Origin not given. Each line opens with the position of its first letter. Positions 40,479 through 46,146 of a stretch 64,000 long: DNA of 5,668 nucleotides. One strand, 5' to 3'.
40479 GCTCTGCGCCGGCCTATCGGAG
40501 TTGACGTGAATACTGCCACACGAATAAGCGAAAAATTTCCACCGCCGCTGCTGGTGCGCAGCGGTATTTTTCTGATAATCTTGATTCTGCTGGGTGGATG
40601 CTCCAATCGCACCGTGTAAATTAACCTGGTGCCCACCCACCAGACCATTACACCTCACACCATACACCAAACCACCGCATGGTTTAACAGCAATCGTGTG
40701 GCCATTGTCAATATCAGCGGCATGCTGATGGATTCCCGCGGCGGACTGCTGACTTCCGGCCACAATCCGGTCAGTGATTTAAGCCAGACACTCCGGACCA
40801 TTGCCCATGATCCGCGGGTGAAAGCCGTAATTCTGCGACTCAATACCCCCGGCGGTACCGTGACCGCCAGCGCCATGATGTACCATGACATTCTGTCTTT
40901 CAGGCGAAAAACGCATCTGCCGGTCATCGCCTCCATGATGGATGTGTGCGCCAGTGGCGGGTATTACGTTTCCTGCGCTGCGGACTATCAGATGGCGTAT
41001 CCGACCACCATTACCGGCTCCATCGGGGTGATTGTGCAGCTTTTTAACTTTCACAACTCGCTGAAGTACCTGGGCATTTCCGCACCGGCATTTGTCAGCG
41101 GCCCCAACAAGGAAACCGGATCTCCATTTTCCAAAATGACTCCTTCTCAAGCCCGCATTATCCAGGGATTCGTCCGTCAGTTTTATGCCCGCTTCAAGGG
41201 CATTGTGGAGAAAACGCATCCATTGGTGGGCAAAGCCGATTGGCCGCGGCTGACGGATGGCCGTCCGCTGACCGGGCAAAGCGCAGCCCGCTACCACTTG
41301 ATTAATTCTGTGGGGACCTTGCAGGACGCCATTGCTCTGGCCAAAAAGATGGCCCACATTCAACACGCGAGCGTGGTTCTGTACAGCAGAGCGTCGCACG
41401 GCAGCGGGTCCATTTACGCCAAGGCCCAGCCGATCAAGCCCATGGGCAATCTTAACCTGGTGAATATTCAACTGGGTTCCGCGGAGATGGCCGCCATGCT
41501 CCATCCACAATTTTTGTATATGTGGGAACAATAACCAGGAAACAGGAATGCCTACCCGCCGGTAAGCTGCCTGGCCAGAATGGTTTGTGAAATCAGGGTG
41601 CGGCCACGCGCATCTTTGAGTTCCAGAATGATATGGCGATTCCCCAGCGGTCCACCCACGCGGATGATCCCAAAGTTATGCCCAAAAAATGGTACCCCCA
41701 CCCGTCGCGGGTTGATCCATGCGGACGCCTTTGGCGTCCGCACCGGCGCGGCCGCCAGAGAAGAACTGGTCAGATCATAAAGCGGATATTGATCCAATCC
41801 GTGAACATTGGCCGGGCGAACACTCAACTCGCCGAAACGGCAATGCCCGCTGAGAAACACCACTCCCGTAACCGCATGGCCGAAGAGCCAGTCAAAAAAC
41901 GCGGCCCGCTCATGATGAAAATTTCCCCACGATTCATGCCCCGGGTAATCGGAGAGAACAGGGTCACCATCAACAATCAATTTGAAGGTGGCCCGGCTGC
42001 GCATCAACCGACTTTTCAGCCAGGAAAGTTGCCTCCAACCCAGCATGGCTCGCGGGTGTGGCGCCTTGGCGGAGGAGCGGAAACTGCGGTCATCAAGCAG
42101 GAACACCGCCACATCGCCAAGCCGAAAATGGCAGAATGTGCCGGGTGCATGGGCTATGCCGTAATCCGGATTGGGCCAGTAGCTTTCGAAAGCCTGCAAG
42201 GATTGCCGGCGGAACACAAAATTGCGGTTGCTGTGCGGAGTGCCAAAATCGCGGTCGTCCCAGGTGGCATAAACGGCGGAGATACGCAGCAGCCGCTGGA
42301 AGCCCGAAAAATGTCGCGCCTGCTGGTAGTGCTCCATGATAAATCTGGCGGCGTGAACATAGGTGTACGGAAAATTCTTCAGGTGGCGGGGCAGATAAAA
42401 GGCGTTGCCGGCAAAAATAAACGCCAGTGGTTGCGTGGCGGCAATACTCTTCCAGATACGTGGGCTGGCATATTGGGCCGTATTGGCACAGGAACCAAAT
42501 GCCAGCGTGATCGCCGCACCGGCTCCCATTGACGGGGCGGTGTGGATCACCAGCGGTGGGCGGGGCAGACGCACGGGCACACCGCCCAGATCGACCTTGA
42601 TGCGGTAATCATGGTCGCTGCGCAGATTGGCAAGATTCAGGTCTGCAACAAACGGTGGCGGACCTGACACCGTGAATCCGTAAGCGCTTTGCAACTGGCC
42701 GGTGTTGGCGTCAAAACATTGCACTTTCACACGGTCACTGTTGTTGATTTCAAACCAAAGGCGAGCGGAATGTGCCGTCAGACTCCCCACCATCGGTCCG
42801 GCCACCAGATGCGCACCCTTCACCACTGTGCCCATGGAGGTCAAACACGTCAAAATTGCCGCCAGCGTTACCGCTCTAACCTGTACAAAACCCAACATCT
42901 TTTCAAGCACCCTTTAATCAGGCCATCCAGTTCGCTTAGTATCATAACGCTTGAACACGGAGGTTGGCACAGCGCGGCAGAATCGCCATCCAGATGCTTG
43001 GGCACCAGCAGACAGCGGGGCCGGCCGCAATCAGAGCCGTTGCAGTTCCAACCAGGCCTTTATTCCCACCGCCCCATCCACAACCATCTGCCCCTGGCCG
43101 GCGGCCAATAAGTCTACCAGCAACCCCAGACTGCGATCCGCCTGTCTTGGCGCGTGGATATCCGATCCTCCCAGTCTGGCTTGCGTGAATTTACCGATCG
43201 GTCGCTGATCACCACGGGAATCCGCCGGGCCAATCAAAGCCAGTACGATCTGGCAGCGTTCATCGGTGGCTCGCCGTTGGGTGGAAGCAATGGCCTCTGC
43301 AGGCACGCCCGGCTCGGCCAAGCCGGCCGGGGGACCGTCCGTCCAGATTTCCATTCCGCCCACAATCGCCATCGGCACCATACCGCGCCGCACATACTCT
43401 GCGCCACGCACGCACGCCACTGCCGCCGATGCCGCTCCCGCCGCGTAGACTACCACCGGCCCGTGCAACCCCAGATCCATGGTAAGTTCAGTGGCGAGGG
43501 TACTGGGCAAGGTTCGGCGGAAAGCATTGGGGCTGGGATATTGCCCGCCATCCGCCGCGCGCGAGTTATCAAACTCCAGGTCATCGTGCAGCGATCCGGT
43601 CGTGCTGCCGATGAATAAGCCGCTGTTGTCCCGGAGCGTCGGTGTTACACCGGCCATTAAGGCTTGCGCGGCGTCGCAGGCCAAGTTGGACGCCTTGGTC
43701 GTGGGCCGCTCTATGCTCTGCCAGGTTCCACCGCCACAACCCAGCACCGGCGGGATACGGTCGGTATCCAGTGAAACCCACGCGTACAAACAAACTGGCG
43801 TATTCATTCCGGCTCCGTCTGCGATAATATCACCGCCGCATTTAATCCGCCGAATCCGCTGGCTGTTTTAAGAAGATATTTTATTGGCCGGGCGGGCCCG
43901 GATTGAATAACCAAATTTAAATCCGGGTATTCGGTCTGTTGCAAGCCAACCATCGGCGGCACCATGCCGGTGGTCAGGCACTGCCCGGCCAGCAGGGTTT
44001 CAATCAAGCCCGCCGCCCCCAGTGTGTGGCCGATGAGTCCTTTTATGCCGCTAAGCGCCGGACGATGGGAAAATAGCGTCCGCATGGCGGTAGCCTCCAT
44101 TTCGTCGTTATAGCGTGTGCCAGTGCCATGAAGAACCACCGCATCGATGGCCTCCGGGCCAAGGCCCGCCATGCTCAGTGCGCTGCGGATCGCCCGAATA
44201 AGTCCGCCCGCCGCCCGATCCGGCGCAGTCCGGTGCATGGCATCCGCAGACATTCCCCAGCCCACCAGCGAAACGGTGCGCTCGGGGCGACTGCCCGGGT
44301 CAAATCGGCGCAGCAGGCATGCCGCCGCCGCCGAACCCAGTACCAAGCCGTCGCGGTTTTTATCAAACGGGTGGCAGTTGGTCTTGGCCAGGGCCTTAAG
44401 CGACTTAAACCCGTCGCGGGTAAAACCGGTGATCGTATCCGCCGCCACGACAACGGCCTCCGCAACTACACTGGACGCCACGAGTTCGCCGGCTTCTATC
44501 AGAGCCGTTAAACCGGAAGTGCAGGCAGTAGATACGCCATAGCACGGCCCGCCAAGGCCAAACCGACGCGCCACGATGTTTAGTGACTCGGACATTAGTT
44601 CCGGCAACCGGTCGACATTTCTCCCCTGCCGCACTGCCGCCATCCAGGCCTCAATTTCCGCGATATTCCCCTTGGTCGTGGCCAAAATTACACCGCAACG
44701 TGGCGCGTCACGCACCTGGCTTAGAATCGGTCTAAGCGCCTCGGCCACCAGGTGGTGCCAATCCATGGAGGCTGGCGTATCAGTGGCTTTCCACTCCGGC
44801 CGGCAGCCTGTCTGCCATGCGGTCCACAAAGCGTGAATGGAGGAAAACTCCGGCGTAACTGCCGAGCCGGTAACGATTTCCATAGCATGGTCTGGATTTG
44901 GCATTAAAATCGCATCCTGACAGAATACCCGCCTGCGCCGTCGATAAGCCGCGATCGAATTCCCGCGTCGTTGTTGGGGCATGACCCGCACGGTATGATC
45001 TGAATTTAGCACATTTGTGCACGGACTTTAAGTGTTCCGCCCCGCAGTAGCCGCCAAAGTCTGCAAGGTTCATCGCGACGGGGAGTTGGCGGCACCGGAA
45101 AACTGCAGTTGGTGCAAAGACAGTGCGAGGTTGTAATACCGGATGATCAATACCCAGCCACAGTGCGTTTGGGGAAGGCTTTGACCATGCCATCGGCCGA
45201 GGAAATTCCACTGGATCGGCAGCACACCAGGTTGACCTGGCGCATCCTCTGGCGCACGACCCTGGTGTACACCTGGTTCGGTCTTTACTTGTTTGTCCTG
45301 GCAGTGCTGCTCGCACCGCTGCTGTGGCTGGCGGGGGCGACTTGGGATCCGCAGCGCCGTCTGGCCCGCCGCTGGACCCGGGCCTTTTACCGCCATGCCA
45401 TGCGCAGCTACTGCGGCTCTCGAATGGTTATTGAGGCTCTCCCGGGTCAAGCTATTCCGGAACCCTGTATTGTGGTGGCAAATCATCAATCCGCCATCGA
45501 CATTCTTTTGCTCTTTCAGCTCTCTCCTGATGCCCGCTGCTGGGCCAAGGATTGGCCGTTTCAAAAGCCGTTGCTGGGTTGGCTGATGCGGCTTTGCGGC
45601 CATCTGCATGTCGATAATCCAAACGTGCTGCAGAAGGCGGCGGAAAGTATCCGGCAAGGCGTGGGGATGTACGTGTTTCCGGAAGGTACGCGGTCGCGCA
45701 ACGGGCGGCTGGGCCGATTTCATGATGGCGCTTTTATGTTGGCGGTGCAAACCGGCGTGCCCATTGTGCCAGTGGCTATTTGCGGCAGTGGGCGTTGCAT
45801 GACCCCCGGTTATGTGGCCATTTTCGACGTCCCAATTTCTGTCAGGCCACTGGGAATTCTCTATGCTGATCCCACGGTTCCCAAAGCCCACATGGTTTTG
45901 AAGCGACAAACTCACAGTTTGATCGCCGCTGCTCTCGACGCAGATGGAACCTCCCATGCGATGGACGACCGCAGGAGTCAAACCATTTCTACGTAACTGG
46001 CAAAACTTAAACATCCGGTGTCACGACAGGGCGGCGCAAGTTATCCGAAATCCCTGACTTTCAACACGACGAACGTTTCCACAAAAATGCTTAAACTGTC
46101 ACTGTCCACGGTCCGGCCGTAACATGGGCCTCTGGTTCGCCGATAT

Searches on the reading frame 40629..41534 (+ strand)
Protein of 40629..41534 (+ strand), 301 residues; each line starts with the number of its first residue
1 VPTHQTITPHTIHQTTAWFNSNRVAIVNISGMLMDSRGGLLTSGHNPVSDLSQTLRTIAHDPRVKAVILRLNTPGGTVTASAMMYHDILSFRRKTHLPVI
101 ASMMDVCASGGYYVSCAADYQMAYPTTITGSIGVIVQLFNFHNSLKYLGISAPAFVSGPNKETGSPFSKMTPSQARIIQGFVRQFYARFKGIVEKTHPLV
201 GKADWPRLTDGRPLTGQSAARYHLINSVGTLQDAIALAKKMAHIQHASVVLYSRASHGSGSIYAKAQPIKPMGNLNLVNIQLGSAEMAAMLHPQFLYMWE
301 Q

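Call 76: search_protein_families(library=pfam, proteins=[window:40629-41534:+], max_evalue=0.00001)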
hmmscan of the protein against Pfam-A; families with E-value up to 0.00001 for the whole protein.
window:40629-41534:+ (301 aa): 2 families
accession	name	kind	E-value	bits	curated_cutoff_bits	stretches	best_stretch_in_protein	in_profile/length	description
PF01343.23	Peptidase_S49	-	1.3e-34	119.9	24.9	1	93-244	3-153/154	Peptidase family S49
PF25145.1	NfeD1b_N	-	2.2e-06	27.8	40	1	59-136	26-99/189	NfeD1b, N-terminal domain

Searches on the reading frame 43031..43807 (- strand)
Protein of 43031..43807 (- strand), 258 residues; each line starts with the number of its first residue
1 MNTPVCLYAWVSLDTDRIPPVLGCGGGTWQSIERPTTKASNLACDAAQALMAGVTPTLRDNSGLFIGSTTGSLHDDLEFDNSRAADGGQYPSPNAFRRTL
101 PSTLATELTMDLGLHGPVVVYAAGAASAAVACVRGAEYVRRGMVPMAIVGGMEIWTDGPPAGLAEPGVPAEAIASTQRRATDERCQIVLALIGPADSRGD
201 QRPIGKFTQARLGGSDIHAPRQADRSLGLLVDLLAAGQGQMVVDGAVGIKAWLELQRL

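Call 76: search_protein_families(library=pfam, proteins=[window:43031-43807:-], max_evalue=0.00001)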
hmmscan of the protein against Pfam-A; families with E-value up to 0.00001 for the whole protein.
window:43031-43807:- (258 aa): 1 family
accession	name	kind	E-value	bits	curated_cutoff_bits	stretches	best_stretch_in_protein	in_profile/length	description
PF00109.32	ketoacyl-synt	-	1.2e-10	41.9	20.8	1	51-154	103-203/252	Beta-ketoacyl synthase, N-terminal domain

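Call 78: search_protein_families(library=ncbifam, proteins=[window:43031-43807:-], max_evalue=0.001)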
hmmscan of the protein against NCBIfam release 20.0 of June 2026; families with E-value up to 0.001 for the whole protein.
window:43031-43807:- (258 aa): 4 families
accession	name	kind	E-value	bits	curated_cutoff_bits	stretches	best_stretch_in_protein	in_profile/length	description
TIGR03150.1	fabF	equivalog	3.1e-06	26.2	493.75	1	42-154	81-190/407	beta-ketoacyl-ACP synthase II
NF006618.0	PRK09185.1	subfamily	7.4e-06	25.3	407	1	60-153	96-189/394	beta-ketoacyl-ACP synthase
NF005589.0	PRK07314.1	subfamily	0.00015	20.7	387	1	53-154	92-193/413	beta-ketoacyl-ACP synthase II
NF006587.0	PRK09116.1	equivalog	0.00032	19.6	470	1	37-153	78-192/408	beta-ketoacyl-ACP synthase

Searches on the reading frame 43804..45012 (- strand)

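Call 76: search_protein_families(library=pfam, proteins=[window:43804-45012:-], max_evalue=0.00001)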
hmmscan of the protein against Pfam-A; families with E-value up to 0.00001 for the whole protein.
window:43804-45012:- (402 aa): 2 families
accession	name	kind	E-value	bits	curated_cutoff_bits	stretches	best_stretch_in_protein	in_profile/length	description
PF02801.28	Ketoacyl-synt_C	-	1.5e-24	86.7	20.8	1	249-357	4-118/119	Beta-ketoacyl synthase, C-terminal domain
PF00109.32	ketoacyl-synt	-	4e-16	59.8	20.8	1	102-236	112-248/252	Beta-ketoacyl synthase, N-terminal domain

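Call 78: search_protein_families(library=ncbifam, proteins=[window:43804-45012:-], max_evalue=0.001)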
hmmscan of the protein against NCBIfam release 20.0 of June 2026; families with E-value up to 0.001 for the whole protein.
window:43804-45012:- (402 aa): 21 families
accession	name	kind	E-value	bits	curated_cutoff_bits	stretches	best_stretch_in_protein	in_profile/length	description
NF006618.0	PRK09185.1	subfamily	5.6e-69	233.1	407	1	102-399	94-393/394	beta-ketoacyl-ACP synthase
NF004618.0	PRK05952.1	equivalog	6e-58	196.6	455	1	103-399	78-383/384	beta-ketoacyl-ACP synthase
TIGR03150.1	fabF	equivalog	9.1e-54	182.7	493.75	1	101-396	93-406/407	beta-ketoacyl-ACP synthase II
NF005589.0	PRK07314.1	subfamily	1.6e-50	172.1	387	1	101-398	96-411/413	beta-ketoacyl-ACP synthase II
NF058662.1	cispenta_AmcF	equivalog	3e-48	164.7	325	1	141-397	106-368/369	cispentacin biosynthesis acyltransferase subunit AmcF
NF006274.0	PRK08439.1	equivalog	1.3e-46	159.2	621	1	98-397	91-404/406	beta-ketoacyl-ACP synthase II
NF005490.0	PRK07103.1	equivalog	1.9e-43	149.1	445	1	142-398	147-412/414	polyketide beta-ketoacyl:acyl carrier protein synthase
NF004970.0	PRK06333.1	subfamily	1.9e-43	148.9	525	1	101-399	105-422/424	beta-ketoacyl-ACP synthase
NF005076.0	PRK06501.1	equivalog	1.5e-37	129.5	629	1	145-399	156-423/425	beta-ketoacyl-ACP synthase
NF006587.0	PRK09116.1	equivalog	2.5e-36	125.3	470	1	148-398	148-406/408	beta-ketoacyl-ACP synthase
NF005916.1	PRK07910.1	equivalog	4.4e-31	108.2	560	1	163-397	170-416/418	KasA/KasB family beta-ketoacyl-ACP synthase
NF006434.0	PRK08722.1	equivalog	1.3e-30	106.6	759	1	102-397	97-412/414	beta-ketoacyl-ACP synthase II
NF005935.0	PRK07967.1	equivalog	3e-20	72.5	630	1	104-399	96-404/406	beta-ketoacyl-ACP synthase I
NF045894.1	PKS_plus_SDR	equivalog_domain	6.7e-18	63.7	1740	1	147-355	156-374/1515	type I polyketide synthase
NF041183.1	Pks2_ls1_myc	equivalog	7.1e-15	53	2400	1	147-357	156-372/2086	sulfolipid-1 biosynthesis phthioceranic/hydroxyphthioceranic acid synthase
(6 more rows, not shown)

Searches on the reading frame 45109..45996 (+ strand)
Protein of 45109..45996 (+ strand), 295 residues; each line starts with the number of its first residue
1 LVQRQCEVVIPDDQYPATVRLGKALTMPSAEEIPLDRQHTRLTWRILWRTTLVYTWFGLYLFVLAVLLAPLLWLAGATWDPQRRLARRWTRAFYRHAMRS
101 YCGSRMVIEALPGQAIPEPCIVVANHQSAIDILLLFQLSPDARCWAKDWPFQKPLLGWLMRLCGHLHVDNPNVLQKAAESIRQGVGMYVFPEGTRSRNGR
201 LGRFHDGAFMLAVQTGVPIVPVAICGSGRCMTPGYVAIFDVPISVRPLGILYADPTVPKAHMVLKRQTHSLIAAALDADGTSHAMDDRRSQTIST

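Call 78: search_protein_families(library=ncbifam, proteins=[window:45109-45996:+], max_evalue=0.001)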
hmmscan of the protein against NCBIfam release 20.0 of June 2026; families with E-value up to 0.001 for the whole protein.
window:45109-45996:+ (295 aa): 8 families
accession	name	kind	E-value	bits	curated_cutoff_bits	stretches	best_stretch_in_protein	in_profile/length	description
TIGR00530.1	AGP_acyltrn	subfamily_domain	7.8e-23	80.6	102.95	1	115-224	11-129/130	1-acylglycerol-3-phosphate O-acyltransferase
NF006386.0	PRK08633.1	equivalog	1.2e-11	43.1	1221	1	119-226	442-553/1147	acyl-[ACP]--phospholipid O-acyltransferase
NF005291.0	PRK06814.1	equivalog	6.2e-11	40.9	1349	1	115-229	451-568/1140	acyl-[ACP]--phospholipid O-acyltransferase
NF011593.0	PRK15018.1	equivalog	3.7e-10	40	501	1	120-226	67-181/245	1-acylglycerol-3-phosphate O-acyltransferase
NF052553.1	LyOrLpactfOlsABRUA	equivalog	2.3e-07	30.2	300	1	59-206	12-158/263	lyso-ornithine lipid O-acyltransferase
NF005959.0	PRK08043.1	equivalog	1.4e-06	26.8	886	1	112-227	22-140/719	bifunctional acyl-ACP--phospholipid O-acyltransferase/long-chain-fatty-acid--ACP ligase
NF052552.1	LyOrLpactfOlsARHOCB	equivalog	6.4e-06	25.3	300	1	76-206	44-178/271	lyso-ornithine lipid O-acyltransferase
NF058536.1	LPAAT_acyl_YihG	equivalog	0.00036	19.9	260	0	51-138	16-102/290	1-acylglycerol-3-phosphate O-acyltransferase, YihG family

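Call 79: search_protein_families(library=pfam, proteins=[window:45109-45996:+], max_evalue=0.001)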
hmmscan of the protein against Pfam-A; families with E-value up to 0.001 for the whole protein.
window:45109-45996:+ (295 aa): 1 family
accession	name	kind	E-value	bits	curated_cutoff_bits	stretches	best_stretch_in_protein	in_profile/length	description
PF01553.26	Acyltransferase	-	4.7e-27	94.8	23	1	117-224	11-131/132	Acyltransferase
